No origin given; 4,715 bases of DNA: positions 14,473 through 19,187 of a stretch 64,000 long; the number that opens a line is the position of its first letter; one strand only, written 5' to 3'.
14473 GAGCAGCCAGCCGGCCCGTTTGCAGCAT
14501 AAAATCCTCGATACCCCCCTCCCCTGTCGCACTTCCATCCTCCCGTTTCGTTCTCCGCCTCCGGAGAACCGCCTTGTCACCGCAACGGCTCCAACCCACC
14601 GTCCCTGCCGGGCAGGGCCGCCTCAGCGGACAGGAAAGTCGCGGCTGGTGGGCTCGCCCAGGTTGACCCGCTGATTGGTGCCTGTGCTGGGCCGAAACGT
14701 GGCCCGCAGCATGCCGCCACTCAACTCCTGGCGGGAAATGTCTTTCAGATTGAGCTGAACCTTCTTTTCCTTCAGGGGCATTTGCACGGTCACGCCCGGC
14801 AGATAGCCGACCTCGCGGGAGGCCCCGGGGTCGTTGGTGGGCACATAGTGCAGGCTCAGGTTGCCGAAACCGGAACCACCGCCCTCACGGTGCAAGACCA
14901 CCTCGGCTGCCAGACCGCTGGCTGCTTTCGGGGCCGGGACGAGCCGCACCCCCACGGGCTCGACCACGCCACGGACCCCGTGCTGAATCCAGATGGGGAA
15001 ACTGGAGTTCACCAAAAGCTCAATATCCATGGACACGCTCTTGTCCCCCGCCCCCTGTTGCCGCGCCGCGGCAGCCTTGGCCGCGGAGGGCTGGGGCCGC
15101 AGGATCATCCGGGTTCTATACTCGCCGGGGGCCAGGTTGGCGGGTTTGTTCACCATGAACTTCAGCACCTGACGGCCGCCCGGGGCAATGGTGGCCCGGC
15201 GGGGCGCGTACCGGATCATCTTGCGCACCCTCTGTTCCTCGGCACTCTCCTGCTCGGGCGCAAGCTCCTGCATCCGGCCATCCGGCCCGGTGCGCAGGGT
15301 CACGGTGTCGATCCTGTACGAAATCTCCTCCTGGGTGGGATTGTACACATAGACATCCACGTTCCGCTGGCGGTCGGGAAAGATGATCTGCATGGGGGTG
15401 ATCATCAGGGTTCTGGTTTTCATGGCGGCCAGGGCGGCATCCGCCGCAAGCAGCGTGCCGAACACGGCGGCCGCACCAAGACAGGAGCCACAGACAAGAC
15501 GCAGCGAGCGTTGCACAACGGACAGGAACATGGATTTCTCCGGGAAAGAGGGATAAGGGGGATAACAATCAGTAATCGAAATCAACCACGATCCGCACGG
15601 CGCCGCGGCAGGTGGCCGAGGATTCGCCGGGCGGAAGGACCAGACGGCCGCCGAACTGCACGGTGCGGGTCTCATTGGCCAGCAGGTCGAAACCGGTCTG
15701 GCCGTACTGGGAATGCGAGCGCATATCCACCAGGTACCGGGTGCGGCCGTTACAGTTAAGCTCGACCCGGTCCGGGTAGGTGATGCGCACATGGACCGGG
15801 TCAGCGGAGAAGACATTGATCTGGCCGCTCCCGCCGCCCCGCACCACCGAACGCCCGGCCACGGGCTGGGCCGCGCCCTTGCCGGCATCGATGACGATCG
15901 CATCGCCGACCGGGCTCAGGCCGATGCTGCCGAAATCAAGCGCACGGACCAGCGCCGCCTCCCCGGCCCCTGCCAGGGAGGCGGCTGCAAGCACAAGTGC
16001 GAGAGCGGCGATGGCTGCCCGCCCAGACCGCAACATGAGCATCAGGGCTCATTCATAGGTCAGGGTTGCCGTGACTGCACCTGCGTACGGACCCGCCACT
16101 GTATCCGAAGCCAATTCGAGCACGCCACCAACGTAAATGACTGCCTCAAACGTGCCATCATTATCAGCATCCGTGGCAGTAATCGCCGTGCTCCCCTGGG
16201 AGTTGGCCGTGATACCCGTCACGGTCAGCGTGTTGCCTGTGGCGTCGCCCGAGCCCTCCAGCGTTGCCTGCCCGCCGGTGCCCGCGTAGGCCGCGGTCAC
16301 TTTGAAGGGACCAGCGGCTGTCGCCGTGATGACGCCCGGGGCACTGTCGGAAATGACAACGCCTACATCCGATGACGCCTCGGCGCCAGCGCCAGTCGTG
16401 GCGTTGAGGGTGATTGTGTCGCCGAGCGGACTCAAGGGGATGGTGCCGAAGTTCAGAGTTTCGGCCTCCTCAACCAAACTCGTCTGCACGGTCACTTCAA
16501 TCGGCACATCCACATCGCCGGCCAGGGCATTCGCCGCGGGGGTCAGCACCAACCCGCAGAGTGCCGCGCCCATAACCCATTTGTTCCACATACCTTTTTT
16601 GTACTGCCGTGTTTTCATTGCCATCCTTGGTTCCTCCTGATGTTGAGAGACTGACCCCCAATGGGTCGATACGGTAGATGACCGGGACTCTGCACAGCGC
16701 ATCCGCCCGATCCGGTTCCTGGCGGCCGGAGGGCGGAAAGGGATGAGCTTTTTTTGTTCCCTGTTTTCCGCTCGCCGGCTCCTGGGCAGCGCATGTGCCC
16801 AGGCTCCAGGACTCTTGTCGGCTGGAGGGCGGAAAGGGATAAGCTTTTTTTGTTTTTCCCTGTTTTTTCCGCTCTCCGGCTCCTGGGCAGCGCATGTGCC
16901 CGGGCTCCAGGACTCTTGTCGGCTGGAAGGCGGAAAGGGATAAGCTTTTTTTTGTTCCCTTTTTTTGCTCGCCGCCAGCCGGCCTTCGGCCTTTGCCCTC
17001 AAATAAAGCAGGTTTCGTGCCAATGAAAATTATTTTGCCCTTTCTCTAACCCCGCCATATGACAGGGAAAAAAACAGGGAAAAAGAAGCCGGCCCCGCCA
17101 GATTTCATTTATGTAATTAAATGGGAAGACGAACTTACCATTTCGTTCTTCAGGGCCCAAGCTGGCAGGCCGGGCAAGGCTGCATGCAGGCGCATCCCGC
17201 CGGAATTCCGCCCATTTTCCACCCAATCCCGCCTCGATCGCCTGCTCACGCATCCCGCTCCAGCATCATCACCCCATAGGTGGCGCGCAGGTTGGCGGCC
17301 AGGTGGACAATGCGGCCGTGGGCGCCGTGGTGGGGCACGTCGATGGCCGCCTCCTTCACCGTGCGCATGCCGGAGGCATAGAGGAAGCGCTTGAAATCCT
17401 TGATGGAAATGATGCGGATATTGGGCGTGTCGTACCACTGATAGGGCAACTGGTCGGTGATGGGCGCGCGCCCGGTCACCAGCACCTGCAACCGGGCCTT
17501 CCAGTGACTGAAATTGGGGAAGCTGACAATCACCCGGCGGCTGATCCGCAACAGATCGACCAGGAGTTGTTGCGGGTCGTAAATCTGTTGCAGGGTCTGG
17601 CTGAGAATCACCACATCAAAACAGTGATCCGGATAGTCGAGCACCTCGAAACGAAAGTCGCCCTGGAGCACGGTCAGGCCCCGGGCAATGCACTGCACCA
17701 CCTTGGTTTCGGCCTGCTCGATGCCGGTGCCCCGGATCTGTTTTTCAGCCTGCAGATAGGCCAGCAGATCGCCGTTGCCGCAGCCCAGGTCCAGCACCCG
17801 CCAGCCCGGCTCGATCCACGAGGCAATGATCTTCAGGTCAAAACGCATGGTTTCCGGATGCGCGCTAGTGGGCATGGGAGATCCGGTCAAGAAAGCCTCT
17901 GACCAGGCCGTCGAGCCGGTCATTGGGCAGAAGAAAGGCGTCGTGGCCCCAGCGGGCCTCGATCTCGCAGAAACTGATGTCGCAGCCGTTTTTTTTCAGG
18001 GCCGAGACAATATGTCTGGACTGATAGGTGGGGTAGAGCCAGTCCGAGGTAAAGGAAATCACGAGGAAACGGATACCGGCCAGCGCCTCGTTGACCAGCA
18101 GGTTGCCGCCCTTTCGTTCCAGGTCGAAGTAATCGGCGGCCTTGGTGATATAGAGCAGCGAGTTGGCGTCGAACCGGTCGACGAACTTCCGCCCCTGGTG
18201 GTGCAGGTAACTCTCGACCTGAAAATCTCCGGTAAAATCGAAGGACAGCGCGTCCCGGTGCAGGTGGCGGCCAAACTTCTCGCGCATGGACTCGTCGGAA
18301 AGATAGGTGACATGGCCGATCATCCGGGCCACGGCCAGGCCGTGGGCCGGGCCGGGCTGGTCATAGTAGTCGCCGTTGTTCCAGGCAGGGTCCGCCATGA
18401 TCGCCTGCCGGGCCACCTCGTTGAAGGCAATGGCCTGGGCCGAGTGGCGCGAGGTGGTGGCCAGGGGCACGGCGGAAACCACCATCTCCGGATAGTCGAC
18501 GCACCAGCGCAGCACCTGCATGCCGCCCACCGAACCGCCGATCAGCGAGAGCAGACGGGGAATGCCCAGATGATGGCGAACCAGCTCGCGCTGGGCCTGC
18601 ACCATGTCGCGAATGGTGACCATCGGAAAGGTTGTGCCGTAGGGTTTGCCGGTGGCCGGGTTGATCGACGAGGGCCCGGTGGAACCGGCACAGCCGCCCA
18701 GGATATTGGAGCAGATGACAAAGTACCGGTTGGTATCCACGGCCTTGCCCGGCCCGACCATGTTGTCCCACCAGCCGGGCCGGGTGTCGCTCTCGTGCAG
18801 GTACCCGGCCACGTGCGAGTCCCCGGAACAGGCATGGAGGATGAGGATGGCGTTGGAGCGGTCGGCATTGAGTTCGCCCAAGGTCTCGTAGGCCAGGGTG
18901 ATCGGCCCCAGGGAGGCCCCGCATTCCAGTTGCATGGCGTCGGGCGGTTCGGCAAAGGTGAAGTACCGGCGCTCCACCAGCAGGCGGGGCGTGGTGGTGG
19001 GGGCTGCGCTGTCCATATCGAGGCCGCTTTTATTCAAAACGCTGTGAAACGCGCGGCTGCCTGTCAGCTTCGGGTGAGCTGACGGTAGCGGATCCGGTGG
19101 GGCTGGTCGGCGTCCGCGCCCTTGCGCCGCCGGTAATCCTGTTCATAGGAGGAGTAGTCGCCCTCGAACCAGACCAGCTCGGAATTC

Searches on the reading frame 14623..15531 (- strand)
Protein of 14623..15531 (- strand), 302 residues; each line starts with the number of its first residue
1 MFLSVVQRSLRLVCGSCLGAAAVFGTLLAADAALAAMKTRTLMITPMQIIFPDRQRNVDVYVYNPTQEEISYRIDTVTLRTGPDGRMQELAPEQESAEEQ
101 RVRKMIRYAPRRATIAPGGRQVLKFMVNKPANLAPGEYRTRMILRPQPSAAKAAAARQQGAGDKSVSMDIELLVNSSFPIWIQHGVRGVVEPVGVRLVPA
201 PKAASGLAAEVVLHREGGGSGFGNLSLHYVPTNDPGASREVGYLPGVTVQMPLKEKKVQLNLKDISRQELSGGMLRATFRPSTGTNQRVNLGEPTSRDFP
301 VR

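Call 41: search_solved_structures(query=A4, max_evalue=1, show_alignments=1)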
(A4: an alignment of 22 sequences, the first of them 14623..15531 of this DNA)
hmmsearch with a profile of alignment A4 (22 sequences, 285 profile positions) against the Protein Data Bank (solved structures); distinct sequences matched with E-value up to 1: 4.
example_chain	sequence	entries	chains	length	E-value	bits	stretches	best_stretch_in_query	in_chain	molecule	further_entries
6e14_C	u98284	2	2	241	0.033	16.5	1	13-68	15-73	Chaperone protein FimC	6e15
3q48_A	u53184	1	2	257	0.15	14.4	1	13-58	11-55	Chaperone CupB2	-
7lhg_D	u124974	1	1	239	0.84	11.9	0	15-98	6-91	Chaperone protein PapD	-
5sv3_B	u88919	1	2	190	0.87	11.9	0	27-69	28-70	Ricin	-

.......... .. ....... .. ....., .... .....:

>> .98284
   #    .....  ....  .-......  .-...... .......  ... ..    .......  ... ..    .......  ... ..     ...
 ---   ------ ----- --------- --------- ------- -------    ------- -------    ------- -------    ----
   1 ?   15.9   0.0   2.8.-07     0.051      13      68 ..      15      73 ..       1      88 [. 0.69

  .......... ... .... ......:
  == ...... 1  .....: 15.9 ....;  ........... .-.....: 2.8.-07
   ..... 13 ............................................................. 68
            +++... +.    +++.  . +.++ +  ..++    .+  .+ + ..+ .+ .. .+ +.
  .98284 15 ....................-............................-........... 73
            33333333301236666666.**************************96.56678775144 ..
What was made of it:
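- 14623..15531 (-): Putative periplasmic chaperone, 302 aa from MFLSV..., with a signal peptide. The best PDB profile hits are FimC, CupB2 and PapD (call 41).
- On Chaperone-usher usher (FimD/PapC type): FimC, CupB2 and PapD are the best PDB profile hits (call 41).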

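Call 47: search_protein_families(library=pfam, alignment_id=A4, max_evalue=1)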
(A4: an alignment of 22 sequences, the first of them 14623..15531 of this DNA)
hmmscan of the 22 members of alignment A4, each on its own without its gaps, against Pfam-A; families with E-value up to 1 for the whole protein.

A. member 1, window:14623-15531:- (302 aa): 3 families
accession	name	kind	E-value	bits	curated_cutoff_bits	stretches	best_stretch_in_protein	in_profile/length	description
PF06030.18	WxLIP_PGBD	-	0.0057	17.1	27.3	1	52-136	25-111/121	WxL Interacting Protein, peptidoglycan binding domain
PF10633.15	NPCBM_assoc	-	0.15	12.7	24.4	1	113-144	44-75/78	NPCBM-associated, NEW3 domain of alpha-galactosidase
PF13149.12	Mfa_like_1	-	0.24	11.8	27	1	45-81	48-85/246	Fimbrillin-like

B. families by the number of members that match (of 22 scanned): 21 families
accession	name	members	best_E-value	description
PF00345.26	PapD_N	20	3.1e-07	Pili and flagellar-assembly chaperone, PapD N-terminal domain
PF06280.18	fn3_5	16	2e-05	Fn3-like domain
PF24816.2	Ig_CFAP65__9th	9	0.0092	Cilia- and flagella-associated protein 65-like, Ig-like domain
PF10633.15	NPCBM_assoc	8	0.013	NPCBM-associated, NEW3 domain of alpha-galactosidase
PF11614.14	FixG_C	7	0.00086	IG-like fold at C-terminal of FixG, putative oxidoreductase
PF06030.18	WxLIP_PGBD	5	0.0013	WxL Interacting Protein, peptidoglycan binding domain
PF22544.2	HYDIN_VesB_CFA65-like_Ig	5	0.047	HYDIN/CFA65/VesB-like, Ig-like domain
PF14016.12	DUF4232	4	0.0024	Domain of unknown function (DUF4232)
PF20251.4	Big_14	4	0.026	Bacterial Ig-like domain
PF22680.2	Glyco_hydro_123_N_2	2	0.0009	Glycoside hydrolase 123 N-terminal domain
PF14310.12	Fn3-like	2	0.069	Fibronectin type III-like domain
PF22067.2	Cep192_D3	2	0.073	Cep192 domain 3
PF22076.2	Cep192_D6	2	0.073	Cep192 domain 6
PF21601.3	GldM_2nd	1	0.015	GldM second domain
PF17189.10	Glyco_hydro_30C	1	0.024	Glycosyl hydrolase family 30 beta sandwich domain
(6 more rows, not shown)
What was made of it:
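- On Chaperone-usher usher (FimD/PapC type): 20 of 22 chaperone family members hit PapD_N (call 47).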

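Call 83: search_protein_families(library=ncbifam, alignment_id=A4, max_evalue=0.01)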
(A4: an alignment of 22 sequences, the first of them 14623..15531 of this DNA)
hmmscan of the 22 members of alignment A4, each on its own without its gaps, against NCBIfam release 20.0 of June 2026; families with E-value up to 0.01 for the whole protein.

A. member 1, window:14623-15531:- (302 aa): 0 families

B. families by the number of members that match (of 22 scanned): 3 families
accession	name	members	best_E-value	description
NF011827.0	PRK15299.1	1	0.00068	fimbrial chaperone protein StiB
NF011755.1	PRK15208.1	1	0.0019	long polar fimbrial biogenesis chaperone LpfB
NF011782.0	PRK15246.1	1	0.0081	fimbrial assembly chaperone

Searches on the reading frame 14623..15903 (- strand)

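Call 3: search_protein_families(library=pfam, proteins=[window:14623-15903:-], max_evalue=0.1)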
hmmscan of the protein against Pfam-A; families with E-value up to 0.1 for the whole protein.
window:14623-15903:- (426 aa): 1 family
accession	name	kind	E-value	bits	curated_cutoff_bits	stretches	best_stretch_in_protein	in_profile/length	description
PF06030.18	WxLIP_PGBD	-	0.012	16.1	27.3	1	176-260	25-111/121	WxL Interacting Protein, peptidoglycan binding domain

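Call 4: search_protein_families(library=ncbifam, proteins=[window:14623-15903:-], max_evalue=0.1)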
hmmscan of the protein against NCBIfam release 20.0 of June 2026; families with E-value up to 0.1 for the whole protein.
window:14623-15903:- (426 aa): 0 families

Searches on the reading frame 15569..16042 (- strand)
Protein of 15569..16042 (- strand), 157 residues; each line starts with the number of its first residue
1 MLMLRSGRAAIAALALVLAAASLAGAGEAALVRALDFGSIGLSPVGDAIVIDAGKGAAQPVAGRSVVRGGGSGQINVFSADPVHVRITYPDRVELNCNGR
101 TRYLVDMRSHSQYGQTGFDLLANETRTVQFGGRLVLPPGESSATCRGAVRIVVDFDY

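Call 3: search_protein_families(library=pfam, proteins=[window:15569-16042:-], max_evalue=0.1)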
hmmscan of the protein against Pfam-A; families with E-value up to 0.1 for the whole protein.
window:15569-16042:- (157 aa): 2 families
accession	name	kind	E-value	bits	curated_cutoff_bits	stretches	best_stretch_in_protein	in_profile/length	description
PF14352.11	DUF4402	-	6.9e-07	30.4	25.2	1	33-154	7-128/129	Domain of unknown function (DUF4402)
PF07386.16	DUF1499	-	0.043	14.7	22.6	1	88-130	71-110/114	Protein of unknown function (DUF1499)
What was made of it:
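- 15569..16042 (-): DUF4402 subunit gene with a signal peptide. Pfam PF14352 at E 6.9e-7 (call 3).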

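Call 4: search_protein_families(library=ncbifam, proteins=[window:15569-16042:-], max_evalue=0.1)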
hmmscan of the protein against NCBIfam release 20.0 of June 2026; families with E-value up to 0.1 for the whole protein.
window:15569-16042:- (157 aa): 0 families

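Call 42: search_solved_structures(query=A5, max_evalue=1, show_alignments=1)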
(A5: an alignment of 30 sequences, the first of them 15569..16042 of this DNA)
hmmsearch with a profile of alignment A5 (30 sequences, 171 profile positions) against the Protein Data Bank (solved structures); distinct sequences matched with E-value up to 1: 0.

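Call 48: search_protein_families(library=pfam, alignment_id=A5, max_evalue=1)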
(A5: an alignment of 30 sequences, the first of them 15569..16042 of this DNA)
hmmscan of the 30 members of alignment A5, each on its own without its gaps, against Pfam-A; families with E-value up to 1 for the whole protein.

A. member 1, window:15569-16042:- (157 aa): 2 families
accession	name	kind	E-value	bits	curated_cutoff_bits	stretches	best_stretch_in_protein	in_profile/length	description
PF14352.11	DUF4402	-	6.9e-07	30.4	25.2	1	33-154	7-128/129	Domain of unknown function (DUF4402)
PF07386.16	DUF1499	-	0.043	14.7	22.6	1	88-130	71-110/114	Protein of unknown function (DUF1499)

B. families by the number of members that match (of 30 scanned): 10 families
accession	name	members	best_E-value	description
PF14352.11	DUF4402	30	5.8e-34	Domain of unknown function (DUF4402)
PF07386.16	DUF1499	1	0.043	Protein of unknown function (DUF1499)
PF25641.1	Head_fiber_dimeric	1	0.05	Head fiber dimeric protein-like domain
PF10517.14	DM13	1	0.08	Electron transfer DM13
PF17280.7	DUF5345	1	0.088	Family of unknown function (DUF5345)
PF05229.21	SCPU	1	0.11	Spore Coat Protein U domain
PF20988.2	SidF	1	0.34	Phosphoinositide phosphatase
PF12555.13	SteA-like_C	1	0.34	SteA-like C-terminal domain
PF25706.1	HCMV_UL116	1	0.77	Human cytomegalovirus UL116 protein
PF16990.11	CBM_35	1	0.99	Carbohydrate binding module (family 35)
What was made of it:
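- On DUF4402 (PF14352) (neighbour genes): 30 of 30 family members match (call 48).
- Closest known: Classical outer-membrane ushers FimD and PapC. Different: The subunits are DUF4402, not Fimbrial or SCPU (call 48).
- Closest known: Archaic. Different: Here only 1 of 30 subunits gives a non-significant SCPU hit, E 0.11 (call 48).
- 30 of 30 subunits are DUF4402 (call 48).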

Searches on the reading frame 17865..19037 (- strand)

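Call 82: search_protein_families(library=pfam, proteins=[window:17865-19037:-], max_evalue=0.00001)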
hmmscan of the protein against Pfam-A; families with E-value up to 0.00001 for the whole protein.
window:17865-19037:- (390 aa): 1 family
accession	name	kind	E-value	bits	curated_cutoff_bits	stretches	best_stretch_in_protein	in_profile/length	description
PF00561.26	Abhydrolase_1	-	2.5e-21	76.9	25.8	1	63-369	2-242/245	alpha/beta hydrolase fold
